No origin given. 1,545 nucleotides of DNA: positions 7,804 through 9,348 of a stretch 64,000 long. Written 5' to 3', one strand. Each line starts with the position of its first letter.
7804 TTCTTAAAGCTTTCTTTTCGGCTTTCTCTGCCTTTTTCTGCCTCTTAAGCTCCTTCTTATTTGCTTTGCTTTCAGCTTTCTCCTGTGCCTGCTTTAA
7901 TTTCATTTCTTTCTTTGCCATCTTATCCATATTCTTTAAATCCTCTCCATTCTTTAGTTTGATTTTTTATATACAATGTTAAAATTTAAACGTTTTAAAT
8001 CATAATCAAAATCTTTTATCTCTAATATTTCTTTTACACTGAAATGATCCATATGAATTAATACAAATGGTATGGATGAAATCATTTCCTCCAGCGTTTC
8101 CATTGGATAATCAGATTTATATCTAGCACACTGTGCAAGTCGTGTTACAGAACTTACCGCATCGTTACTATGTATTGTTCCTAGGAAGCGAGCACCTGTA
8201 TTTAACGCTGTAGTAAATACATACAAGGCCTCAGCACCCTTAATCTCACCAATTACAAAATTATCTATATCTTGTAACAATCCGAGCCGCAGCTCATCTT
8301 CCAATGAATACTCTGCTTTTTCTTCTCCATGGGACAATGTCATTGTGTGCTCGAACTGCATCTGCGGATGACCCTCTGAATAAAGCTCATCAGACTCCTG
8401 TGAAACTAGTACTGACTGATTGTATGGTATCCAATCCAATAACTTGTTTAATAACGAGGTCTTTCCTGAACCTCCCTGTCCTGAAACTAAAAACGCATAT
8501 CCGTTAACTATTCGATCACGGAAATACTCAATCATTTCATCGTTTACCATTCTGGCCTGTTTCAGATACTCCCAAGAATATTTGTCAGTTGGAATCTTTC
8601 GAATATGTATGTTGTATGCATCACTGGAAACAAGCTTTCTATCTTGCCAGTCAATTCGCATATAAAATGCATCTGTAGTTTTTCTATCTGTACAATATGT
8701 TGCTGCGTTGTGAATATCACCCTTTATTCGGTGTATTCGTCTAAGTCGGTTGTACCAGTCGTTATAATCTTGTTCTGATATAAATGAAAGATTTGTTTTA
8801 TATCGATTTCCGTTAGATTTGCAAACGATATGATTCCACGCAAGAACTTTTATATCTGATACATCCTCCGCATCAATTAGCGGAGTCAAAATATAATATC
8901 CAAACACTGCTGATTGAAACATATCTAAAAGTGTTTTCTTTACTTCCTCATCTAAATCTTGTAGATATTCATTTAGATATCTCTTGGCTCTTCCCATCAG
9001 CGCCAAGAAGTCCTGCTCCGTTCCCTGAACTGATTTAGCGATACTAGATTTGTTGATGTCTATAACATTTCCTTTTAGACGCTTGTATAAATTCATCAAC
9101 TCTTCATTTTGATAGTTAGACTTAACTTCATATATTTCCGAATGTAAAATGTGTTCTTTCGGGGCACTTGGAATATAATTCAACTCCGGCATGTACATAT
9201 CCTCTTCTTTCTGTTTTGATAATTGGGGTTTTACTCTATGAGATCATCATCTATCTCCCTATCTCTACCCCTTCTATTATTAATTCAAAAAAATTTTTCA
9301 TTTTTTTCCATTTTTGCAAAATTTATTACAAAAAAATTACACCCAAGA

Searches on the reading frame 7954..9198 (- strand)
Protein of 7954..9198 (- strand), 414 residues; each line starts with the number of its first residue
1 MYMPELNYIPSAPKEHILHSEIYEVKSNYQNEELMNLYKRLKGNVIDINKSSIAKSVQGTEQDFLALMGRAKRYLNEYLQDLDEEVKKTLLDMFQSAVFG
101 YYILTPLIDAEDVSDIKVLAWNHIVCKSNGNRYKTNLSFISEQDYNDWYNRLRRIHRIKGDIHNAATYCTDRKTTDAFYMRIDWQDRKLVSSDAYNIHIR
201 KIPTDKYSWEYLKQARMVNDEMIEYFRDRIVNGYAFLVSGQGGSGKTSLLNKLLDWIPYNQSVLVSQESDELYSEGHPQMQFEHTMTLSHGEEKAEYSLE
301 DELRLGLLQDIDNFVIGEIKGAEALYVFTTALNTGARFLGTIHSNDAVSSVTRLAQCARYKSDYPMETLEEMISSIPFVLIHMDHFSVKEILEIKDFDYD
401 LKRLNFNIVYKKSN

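Call 5: search_protein_families(library=pfam, max_evalue=0.01, proteins=[window:7954-9198:-])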
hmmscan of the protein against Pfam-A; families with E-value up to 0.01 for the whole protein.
window:7954-9198:- (414 aa): 5 families
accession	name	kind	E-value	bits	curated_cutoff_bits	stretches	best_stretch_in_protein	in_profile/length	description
PF00437.27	T2SSE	-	3.4e-22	79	24.9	1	196-358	106-259/370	Type II/IV secretion system protein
PF07693.20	KAP_NTPase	-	0.0015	18.3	20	1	231-260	18-47/293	KAP family P-loop domain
PF01443.25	Viral_helicase1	-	0.0054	17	21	0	237-292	2-51/228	Viral superfamily 1 RNA helicase core domain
PF13191.12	AAA_16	-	0.0067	17.4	32.6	0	234-272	25-63/167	AAA ATPase domain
PF06414.18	Zeta_toxin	-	0.0093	15.9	22.3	0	235-266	18-50/199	Zeta toxin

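Call 33: search_dna_similar(query=window:7954-9198:-, collection=plasmids, mode=protein, max_rows=15)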
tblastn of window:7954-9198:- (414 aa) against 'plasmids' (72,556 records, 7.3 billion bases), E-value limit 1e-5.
Records with a match: 1485; places in all: 1523; records where one place covers at least 80% of the query: 134.
Best place of each record, by identity: <60% 1485.
By first word of the organism name: Rhizobium 188; Ralstonia 141; Sinorhizobium 115; Bacillus 103; Vibrio 100; Klebsiella 67; Escherichia 63; uncultured 59; Burkholderia 48; Pseudomonas 46; and 162 more.
By predicted mobility (MOB-suite, as given by PLSDB): conjugative 594; non-mobilizable 520; mobilizable 371.
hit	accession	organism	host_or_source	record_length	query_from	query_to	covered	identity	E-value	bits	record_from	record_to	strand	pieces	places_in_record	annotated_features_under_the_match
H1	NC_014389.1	Butyrivibrio proteoclasticus B316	-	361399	53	410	86%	32.9%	6e-48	182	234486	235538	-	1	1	ATPase, T2SS/T4P/T4SS family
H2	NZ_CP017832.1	Butyrivibrio hungatei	Bovine,cell culture,rumen ...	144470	72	409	82%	29.3%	2e-36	149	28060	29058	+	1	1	ATPase, T2SS/T4P/T4SS family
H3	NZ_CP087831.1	Moraxella bovis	Bovine,bacteria culture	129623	19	414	96%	24.9%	1e-14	84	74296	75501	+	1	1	ATPase, T2SS/T4P/T4SS family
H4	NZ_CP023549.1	Rhodobacter sp. CZR27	cell culture,paddy soil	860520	7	414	99%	23.9%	1e-12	77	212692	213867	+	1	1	CpaF family protein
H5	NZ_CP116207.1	Bacillus paranthracis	rice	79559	3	374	90%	25.3%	6e-12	75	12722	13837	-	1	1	ATPase, T2SS/T4P/T4SS family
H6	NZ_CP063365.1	Xanthobacter dioxanivorans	pure culture,active sludge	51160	9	364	86%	26.4%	5e-17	91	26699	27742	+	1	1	CpaF family protein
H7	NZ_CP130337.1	Bacillus cereus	metagenomic assembly,Wenzhou, China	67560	3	375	90%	24.7%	3e-10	70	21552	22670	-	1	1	ATPase, T2SS/T4P/T4SS family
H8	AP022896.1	Bacillus cereus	-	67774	10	385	91%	24.3%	1e-9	68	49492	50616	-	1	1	type II secretion system protein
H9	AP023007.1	Bacillus cereus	-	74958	10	385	91%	24.3%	1e-9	68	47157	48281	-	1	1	type II secretion system protein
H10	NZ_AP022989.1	Bacillus cereus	-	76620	10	385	91%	24.3%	1e-9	68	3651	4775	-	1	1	ATPase, T2SS/T4P/T4SS family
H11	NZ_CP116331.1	Bacillus thuringiensis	soil sample,soil sample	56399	10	385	91%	24.3%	2e-9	68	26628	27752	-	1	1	ATPase, T2SS/T4P/T4SS family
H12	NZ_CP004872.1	Bacillus thuringiensis serovar kurstaki str. HD-1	soil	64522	10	385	91%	24.3%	2e-9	68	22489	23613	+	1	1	ATPase, T2SS/T4P/T4SS family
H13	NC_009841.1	Bacillus thuringiensis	-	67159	10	385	91%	24.3%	2e-9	68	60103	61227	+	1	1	ATPase, T2SS/T4P/T4SS family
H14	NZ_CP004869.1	Bacillus thuringiensis serovar kurstaki str. YBT-1520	soil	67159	10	385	91%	24.3%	2e-9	68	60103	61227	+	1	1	ATPase, T2SS/T4P/T4SS family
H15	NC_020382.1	Bacillus thuringiensis serovar thuringiensis str. IS5056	-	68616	10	385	91%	24.3%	2e-9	68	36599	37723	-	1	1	ATPase, T2SS/T4P/T4SS family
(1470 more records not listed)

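Call 34: get_annotated_region(hit=H1, flank=14000)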
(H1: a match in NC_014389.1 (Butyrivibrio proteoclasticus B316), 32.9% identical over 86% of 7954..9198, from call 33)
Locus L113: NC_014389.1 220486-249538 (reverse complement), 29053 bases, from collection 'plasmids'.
description: Butyrivibrio proteoclasticus B316 plasmid pCY360, complete sequence
organism: Butyrivibrio proteoclasticus B316 (NCBI taxid 515622)
taxonomy: Bacteria; Bacillota; Clostridia; Lachnospirales; Lachnospiraceae; Butyrivibrio; Butyrivibrio proteoclasticus; Butyrivibrio proteoclasticus B316
host: -; source: -; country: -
typing (MOB-suite, as given by PLSDB): non-mobilizable; replicon rep_cluster_595; mating-pair formation MPF_T
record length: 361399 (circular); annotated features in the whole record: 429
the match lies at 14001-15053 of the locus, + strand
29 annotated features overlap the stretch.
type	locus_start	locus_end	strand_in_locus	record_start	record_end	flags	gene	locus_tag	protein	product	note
CDS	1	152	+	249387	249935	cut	lepB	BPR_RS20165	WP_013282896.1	signal peptidase I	GO:0009306 - protein secretion [Evidence IEA]; GO:0006465 - signal peptide processing [Evidence IEA]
CDS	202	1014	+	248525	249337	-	-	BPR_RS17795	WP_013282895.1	hypothetical protein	-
CDS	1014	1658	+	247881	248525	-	-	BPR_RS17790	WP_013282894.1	hypothetical protein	-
CDS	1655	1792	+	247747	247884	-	-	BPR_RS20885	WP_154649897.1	hypothetical protein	-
CDS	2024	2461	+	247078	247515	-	-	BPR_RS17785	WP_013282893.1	hypothetical protein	-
CDS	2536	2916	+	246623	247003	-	-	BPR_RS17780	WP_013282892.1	helix-turn-helix transcriptional regulator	-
CDS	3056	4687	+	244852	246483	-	-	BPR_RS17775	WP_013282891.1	DHH family phosphoesterase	-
CDS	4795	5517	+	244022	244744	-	-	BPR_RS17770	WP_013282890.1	hypothetical protein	-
CDS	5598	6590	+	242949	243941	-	-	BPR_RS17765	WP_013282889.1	hypothetical protein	-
CDS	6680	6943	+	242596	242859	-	-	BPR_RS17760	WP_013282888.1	hypothetical protein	-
CDS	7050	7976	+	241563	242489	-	-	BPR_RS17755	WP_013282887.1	hypothetical protein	-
CDS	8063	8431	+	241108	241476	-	-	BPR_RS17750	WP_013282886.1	hypothetical protein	-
CDS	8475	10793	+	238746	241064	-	-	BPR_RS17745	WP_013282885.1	DNA topoisomerase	GO:0006265 - DNA topological change [Evidence IEA]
CDS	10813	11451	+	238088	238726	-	-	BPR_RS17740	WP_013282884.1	hypothetical protein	-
CDS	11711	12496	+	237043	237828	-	-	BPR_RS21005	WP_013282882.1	hypothetical protein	-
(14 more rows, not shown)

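Call 77: find_homologous_proteins(query=window:7954-9198:-, max_evalue=1e-30)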
Query window:7954-9198:- (414 aa): 632 proteins with E <= 1e-30 among 4034 candidates; the best 120 are listed.
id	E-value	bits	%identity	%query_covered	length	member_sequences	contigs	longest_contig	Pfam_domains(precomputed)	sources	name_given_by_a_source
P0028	6.3e-276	932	100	100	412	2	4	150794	PF00437.27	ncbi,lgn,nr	ncbi:MAG: Flp pilus assembly complex ATPase component TadA [Pseudobutyrivibrio sp.]|nr:Flp pilus ass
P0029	2.8e-241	818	85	100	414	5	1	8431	PF00437.27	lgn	-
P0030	8.3e-238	807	85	99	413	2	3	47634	PF00437.27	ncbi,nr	ncbi:MAG: Flp pilus assembly complex ATPase component TadA [Pseudobutyrivibrio sp.]|nr:Flp pilus ass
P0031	4.7e-236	801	84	100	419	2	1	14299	PF00437.27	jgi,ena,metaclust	metaclust:\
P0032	1.4e-225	767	82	99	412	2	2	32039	PF00437.27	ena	-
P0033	7.8e-215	731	77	99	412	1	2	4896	PF00437.27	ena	-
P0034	2.0e-214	730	77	99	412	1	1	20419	PF00437.27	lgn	-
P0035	2.9e-214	729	77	99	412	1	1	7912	PF00437.27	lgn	-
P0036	3.5e-214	729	76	100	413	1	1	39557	PF00437.27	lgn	-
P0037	6.7e-214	728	76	99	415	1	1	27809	PF00437.27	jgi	-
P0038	1.9e-211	720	76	99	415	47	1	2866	PF00437.27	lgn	-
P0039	4.5e-211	719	75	100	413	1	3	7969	PF00437.27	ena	-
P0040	9.9e-211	718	75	100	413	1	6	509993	PF00437.27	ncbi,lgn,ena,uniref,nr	ncbi:ATPase, T2SS/T4P/T4SS family [Pseudobutyrivibrio sp.]|uniref:ATPase, T2SS/T4P/T4SS family n=1 T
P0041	1.6e-210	717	75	100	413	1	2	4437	PF00437.27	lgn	-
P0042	2.1e-210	717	75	100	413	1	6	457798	PF00437.27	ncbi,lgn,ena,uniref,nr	ncbi:Pilus assembly protein, ATPase of CpaF family [Pseudobutyrivibrio sp. NOR37]|uniref:CpaF family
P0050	1.5e-202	691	73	99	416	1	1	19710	PF00437.27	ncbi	-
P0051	1.0e-171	589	61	99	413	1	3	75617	PF00437.27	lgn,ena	-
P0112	2.2e-157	542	59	99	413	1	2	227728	PF00437.27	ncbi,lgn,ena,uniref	ncbi:ATPase, T2SS/T4P/T4SS family [[Clostridium] innocuum]|uniref:ATPase, T2SS/T4P/T4SS family n=1 T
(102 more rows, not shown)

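Call 78: find_encoding_contigs(protein=P0030, flank=10000, max_places=1)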
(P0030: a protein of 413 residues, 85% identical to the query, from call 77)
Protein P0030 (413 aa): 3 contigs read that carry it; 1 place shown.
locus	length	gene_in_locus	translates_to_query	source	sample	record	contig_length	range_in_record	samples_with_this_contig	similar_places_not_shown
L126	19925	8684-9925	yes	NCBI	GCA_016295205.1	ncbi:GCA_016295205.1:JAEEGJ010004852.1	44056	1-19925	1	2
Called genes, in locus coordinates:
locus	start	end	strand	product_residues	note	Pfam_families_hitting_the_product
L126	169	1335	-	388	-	-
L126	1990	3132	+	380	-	-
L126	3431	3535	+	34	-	-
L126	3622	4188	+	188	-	-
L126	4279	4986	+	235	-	-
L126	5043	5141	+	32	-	-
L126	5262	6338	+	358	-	-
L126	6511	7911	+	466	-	-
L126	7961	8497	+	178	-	-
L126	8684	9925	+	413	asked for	PF00437:T2SSE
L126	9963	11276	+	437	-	-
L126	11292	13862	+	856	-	PF12846:AAA_10 (faint), PF01935:DUF87 (weak), PF19044:P-loop_TraG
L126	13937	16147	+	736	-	-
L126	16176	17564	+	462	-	-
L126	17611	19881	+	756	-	PF02534:T4SS-DNA_transf, PF10412:TrwB_AAD_bind (weak), PF12696:TraG-D_C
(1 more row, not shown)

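Call 79: find_encoding_contigs(protein=P0040, flank=10000, max_places=1)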
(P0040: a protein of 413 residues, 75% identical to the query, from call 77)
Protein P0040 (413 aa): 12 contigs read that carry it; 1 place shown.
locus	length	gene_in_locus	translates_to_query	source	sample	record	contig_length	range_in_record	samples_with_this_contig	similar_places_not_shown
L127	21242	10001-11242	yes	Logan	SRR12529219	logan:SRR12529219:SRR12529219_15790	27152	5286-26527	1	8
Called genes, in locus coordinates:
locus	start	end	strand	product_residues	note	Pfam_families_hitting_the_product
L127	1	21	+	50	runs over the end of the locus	PF00081:Sod_Fe_N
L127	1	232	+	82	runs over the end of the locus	PF02777:Sod_Fe_C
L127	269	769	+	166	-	PF01243:PNPOx_N (weak), PF12900:Pyridox_ox_2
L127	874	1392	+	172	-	PF04138:GtrA_DPMS_TM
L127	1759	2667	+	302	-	-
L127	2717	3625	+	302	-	-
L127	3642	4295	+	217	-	-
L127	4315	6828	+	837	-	PF26363:Phospholipase-like (weak), PF11187:Mbeg1-like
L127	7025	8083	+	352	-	-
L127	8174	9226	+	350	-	-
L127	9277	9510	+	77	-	-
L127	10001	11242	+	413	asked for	PF00437:T2SSE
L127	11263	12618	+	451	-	-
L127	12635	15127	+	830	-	PF01935:DUF87 (weak), PF12846:AAA_10 (faint), PF19044:P-loop_TraG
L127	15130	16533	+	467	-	PF00877:NLPC_P60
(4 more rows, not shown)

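Call 80: find_encoding_contigs(protein=P0051, flank=10000, max_places=1)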
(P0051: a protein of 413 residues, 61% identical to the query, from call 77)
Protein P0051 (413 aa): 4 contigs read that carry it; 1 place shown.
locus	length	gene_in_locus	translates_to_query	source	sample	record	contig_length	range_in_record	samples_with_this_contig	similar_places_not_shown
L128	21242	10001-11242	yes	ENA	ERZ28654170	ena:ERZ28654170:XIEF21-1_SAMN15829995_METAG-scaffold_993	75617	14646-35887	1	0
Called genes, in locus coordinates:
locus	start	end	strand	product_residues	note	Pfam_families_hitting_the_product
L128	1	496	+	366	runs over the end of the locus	-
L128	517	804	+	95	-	PF04026:SpoVG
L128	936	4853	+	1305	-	PF03382:DUF285, PF09479:Flg_new (weak), PF13620:CarboxypepD_reg, PF13715:CarbopepD_reg_2 (weak)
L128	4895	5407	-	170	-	-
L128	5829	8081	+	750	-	PF03432:Relaxase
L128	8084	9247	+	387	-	PF17989:ALP_N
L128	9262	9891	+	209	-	-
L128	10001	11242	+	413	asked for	PF00437:T2SSE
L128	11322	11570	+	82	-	PF01726:LexA_DNA_bind, PF13730:HTH_36 (weak)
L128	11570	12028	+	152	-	-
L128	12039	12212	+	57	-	-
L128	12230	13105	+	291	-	-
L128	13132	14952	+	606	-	-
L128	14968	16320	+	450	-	PF00437:T2SSE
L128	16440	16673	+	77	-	-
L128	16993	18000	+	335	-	-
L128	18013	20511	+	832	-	PF19044:P-loop_TraG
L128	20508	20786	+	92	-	-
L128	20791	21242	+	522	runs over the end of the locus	PF00877:NLPC_P60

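Call 81: find_encoding_contigs(protein=P0112, flank=10000, max_places=1)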
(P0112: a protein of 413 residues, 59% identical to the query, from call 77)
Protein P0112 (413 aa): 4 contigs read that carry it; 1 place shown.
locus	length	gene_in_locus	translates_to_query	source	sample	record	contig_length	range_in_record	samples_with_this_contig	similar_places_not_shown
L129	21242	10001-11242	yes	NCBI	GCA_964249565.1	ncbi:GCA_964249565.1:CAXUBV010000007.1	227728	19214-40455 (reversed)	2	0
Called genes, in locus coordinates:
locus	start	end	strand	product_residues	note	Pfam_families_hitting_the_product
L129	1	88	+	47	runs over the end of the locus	-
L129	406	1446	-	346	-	PF08843:AbiEii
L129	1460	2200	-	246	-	PF20217:DUF6577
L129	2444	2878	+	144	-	-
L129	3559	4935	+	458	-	-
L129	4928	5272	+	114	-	-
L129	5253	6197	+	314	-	PF08401:ArdcN, PF20573:DUF6782 (weak)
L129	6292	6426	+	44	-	-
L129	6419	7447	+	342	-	PF18941:DUF5688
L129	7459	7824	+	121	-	PF04026:SpoVG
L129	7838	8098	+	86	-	PF04026:SpoVG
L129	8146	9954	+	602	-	PF03432:Relaxase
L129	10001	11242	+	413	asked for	PF00437:T2SSE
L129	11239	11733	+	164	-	-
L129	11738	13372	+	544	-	-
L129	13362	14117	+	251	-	-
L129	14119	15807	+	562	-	PF09479:Flg_new (weak), PF24893:DUF7743 (faint)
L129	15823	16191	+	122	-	-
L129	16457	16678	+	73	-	-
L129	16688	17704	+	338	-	-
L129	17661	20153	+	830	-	PF12846:AAA_10 (faint), PF01935:DUF87, PF19044:P-loop_TraG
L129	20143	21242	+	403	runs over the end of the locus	PF05382:Amidase_5 (faint), PF00877:NLPC_P60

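Call 83: find_encoding_contigs(protein=P0032, flank=10000, max_places=1)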
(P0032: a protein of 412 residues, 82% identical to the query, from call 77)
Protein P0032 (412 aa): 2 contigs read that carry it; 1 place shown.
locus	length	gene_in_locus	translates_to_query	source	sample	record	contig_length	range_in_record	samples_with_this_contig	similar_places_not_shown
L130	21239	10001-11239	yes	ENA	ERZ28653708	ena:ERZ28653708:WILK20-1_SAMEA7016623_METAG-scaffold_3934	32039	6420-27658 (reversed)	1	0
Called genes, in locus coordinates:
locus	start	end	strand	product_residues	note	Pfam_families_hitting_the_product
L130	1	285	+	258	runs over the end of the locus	-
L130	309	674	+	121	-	PF01094:ANF_receptor (weak), PF13458:Peripla_BP_6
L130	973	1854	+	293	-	PF02653:BPD_transp_2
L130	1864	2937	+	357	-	PF02653:BPD_transp_2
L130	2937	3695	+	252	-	PF00005:ABC_tran, PF13304:AAA_21 (faint), PF12399:BCA_ABC_TP_C (weak)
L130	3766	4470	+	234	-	PF00005:ABC_tran, PF13304:AAA_21 (faint)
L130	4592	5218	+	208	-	PF13189:Cytidylate_kin2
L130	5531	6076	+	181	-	-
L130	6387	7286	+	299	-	-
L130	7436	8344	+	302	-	-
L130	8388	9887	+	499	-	PF11187:Mbeg1-like, PF26363:Phospholipase-like (weak)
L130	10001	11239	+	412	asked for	PF00437:T2SSE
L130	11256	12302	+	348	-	-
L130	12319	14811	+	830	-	PF01935:DUF87 (weak), PF19044:P-loop_TraG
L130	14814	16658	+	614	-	PF00877:NLPC_P60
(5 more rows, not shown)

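Call 84: find_encoding_contigs(protein=P0050, flank=10000, max_places=1)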
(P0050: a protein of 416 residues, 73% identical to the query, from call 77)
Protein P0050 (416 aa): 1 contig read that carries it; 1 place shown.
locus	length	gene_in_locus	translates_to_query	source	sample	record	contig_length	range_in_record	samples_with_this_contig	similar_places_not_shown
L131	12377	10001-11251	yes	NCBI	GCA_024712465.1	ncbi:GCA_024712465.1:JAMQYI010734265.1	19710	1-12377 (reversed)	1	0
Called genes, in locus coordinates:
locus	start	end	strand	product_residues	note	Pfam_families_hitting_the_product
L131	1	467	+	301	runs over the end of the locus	-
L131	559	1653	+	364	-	-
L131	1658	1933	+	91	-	-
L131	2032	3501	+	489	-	PF08401:ArdcN, PF14191:YodL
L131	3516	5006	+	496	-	PF06414:Zeta_toxin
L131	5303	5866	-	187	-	-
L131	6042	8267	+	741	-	PF03432:Relaxase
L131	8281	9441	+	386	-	PF17989:ALP_N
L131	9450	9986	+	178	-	-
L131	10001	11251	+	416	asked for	PF00437:T2SSE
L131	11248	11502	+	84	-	PF01726:LexA_DNA_bind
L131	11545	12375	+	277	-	?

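Call 85: find_encoding_contigs(protein=P0037, flank=10000, max_places=1)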
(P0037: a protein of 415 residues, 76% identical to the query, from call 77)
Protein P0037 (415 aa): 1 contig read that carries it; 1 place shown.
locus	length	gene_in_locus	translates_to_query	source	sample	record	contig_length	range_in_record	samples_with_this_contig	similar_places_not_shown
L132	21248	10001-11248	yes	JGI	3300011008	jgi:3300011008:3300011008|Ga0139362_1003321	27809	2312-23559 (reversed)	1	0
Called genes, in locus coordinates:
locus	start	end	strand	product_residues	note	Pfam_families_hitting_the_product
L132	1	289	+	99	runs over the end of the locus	-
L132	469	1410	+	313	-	PF00005:ABC_tran, PF13304:AAA_21 (faint), PF13732:DrrA1-3_C (faint)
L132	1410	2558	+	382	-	PF12698:ABC2_membrane_3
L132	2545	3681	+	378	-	PF12698:ABC2_membrane_3, PF01061:ABC2_membrane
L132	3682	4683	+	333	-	PF07730:HisKA_3, PF02518:HATPase_c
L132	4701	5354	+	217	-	PF00072:Response_reg, PF00196:GerE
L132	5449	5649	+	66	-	PF04024:PspC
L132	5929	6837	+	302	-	-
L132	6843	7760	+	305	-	-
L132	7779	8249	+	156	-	-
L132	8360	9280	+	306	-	-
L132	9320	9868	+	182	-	-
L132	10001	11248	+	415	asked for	PF00437:T2SSE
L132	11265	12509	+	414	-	-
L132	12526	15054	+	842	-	PF01935:DUF87 (weak), PF12846:AAA_10 (faint), PF19044:P-loop_TraG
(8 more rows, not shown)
